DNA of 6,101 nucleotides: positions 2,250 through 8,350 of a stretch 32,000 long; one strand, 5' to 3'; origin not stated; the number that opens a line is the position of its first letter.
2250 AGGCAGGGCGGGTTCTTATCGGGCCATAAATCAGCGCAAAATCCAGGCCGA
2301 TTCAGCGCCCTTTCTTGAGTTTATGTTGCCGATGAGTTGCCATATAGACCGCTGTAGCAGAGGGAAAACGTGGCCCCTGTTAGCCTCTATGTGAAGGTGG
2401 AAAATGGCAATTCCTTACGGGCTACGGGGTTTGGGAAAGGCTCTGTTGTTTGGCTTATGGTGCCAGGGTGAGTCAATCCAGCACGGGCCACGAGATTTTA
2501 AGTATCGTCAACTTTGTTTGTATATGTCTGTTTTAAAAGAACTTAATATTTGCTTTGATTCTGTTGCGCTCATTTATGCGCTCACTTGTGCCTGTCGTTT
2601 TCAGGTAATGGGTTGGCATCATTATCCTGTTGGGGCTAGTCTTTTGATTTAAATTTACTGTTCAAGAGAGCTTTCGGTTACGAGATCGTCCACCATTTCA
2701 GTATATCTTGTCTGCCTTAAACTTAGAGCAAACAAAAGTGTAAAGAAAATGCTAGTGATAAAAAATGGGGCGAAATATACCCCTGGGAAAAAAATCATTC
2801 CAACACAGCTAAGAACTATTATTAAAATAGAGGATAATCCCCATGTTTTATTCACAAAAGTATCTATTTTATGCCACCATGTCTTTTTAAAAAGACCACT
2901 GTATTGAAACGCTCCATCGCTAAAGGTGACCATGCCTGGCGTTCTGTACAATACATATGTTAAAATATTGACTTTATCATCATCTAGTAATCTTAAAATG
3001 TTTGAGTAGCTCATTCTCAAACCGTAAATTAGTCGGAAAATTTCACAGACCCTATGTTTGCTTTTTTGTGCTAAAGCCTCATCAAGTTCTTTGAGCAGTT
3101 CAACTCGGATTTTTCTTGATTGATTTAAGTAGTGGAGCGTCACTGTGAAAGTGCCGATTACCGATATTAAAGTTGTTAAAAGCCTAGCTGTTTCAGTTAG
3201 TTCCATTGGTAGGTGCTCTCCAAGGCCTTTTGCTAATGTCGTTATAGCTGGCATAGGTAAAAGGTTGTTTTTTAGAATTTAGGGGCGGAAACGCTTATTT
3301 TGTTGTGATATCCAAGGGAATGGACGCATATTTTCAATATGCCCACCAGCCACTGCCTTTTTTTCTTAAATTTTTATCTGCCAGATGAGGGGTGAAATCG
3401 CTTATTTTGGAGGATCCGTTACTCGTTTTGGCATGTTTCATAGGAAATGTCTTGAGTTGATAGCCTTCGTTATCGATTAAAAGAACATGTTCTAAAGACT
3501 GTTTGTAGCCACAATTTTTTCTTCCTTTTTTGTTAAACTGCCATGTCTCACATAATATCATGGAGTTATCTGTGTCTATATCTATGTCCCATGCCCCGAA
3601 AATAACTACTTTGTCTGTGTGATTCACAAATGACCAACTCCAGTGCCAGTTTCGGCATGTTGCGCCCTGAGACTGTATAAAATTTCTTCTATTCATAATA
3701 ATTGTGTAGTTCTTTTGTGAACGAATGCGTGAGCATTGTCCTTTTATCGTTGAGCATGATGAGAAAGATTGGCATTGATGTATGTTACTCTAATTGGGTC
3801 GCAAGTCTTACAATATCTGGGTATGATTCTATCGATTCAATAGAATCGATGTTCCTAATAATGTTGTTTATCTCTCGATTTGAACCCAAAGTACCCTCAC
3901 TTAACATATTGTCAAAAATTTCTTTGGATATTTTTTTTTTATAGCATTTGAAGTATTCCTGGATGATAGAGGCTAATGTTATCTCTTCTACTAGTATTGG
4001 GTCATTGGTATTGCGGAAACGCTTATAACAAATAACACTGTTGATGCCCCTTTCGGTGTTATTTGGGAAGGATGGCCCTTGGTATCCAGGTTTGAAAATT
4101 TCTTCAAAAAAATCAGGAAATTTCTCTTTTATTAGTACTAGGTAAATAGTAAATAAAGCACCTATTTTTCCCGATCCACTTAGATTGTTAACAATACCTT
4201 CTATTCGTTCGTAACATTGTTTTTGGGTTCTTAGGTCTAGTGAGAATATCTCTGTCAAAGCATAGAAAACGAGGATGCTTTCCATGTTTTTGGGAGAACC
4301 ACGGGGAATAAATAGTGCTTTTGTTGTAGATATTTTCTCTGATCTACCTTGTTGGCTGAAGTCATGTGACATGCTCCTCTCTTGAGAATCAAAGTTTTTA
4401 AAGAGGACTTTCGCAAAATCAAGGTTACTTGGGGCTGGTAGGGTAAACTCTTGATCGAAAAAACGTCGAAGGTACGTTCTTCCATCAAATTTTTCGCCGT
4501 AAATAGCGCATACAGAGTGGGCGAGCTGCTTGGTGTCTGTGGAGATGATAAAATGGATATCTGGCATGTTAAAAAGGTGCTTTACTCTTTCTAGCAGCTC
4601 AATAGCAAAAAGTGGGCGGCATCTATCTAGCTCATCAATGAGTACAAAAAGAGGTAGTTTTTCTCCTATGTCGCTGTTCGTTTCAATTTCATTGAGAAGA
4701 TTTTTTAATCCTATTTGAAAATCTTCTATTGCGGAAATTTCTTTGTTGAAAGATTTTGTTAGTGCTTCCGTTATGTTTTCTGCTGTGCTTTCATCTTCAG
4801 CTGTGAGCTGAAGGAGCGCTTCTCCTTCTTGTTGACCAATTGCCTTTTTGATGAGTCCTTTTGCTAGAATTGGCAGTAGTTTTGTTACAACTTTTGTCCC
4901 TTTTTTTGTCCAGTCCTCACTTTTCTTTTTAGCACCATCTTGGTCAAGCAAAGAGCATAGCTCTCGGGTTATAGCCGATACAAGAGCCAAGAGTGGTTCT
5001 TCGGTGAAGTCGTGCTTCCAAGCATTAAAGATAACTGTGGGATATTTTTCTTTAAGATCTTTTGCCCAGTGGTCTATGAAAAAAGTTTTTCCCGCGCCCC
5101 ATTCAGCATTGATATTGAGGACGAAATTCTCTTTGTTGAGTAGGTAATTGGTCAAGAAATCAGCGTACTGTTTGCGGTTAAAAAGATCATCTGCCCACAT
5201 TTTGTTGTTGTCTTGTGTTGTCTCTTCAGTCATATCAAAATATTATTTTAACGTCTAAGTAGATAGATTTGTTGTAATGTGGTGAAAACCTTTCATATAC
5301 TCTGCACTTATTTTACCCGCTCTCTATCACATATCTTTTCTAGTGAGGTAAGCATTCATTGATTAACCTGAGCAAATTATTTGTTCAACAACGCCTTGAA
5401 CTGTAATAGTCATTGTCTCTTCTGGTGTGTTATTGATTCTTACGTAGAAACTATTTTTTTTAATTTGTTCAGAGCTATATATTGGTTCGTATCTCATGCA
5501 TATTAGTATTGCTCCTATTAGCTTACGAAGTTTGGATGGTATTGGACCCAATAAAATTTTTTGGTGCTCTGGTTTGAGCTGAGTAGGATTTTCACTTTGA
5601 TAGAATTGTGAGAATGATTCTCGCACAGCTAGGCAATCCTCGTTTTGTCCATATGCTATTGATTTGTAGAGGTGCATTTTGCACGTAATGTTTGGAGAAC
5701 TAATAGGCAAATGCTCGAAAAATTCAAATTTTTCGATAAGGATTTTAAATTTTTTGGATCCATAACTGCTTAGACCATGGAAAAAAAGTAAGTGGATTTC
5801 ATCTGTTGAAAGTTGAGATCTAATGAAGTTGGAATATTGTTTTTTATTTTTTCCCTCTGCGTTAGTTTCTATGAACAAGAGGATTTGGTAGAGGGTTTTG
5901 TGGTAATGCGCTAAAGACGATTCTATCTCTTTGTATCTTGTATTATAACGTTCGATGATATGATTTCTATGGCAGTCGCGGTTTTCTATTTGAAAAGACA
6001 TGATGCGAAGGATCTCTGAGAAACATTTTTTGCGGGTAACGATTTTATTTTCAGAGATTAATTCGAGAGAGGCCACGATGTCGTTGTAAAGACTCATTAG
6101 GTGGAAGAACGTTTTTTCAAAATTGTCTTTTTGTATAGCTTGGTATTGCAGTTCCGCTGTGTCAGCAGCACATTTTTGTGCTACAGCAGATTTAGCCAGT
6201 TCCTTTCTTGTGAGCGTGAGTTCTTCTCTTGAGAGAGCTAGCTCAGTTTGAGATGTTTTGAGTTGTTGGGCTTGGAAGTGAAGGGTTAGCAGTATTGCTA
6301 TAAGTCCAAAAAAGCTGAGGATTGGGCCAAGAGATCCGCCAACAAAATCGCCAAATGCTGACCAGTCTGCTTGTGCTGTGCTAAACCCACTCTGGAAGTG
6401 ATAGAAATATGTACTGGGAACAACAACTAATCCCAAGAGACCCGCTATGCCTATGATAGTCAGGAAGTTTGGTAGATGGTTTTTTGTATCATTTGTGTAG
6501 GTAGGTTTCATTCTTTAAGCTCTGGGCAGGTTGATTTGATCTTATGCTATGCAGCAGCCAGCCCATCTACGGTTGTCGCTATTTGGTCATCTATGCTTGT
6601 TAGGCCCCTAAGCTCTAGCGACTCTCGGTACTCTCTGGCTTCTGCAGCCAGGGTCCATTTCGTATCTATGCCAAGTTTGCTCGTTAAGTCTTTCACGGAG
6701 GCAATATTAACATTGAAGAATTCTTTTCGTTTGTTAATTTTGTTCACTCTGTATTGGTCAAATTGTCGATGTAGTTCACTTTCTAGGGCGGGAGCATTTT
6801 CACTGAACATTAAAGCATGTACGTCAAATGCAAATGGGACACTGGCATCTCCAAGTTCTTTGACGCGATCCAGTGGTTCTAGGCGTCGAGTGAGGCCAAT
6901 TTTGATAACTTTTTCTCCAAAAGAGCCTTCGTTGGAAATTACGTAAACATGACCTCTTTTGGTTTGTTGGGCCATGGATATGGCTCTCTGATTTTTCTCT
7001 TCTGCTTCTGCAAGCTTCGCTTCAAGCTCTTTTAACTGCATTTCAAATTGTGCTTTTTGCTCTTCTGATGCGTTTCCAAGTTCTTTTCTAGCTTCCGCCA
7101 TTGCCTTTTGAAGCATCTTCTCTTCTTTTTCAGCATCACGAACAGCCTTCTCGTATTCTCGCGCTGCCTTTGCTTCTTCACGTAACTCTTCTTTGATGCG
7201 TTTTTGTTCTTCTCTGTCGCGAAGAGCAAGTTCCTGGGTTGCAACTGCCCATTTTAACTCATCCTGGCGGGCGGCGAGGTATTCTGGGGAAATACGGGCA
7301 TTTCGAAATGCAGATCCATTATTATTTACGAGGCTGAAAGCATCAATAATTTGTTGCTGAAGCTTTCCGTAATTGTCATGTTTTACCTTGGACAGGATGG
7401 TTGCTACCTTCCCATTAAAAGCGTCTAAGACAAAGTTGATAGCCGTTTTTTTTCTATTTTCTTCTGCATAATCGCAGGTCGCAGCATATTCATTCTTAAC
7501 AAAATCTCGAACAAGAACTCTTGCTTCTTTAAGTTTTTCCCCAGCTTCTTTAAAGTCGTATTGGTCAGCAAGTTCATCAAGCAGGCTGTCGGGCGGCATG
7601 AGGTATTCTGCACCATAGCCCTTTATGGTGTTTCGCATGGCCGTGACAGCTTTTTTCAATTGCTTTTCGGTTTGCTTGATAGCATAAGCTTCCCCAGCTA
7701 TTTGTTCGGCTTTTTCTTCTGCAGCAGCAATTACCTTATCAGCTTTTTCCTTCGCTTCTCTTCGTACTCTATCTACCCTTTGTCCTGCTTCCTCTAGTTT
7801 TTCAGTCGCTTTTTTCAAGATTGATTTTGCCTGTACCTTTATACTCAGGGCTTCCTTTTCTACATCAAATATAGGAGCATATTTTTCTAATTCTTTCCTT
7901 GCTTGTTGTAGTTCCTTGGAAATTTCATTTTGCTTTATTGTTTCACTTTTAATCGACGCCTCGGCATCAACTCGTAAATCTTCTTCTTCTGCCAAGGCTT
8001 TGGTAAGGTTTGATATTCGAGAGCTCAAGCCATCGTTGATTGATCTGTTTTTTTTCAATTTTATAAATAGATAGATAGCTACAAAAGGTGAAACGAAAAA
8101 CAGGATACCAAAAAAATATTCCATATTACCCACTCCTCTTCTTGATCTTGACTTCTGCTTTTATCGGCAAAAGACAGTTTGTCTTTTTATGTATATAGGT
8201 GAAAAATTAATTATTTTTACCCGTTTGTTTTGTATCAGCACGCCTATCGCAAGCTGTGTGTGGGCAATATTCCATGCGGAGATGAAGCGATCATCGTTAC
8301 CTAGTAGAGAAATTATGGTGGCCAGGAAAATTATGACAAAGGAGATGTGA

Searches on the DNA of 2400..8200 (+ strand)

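Call 8: search_dna_similar(query=window:2400-8200:+, collection=ecoli_genomes, mode=near)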
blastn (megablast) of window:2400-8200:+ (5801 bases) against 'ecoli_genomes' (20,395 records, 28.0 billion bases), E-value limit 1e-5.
No match.
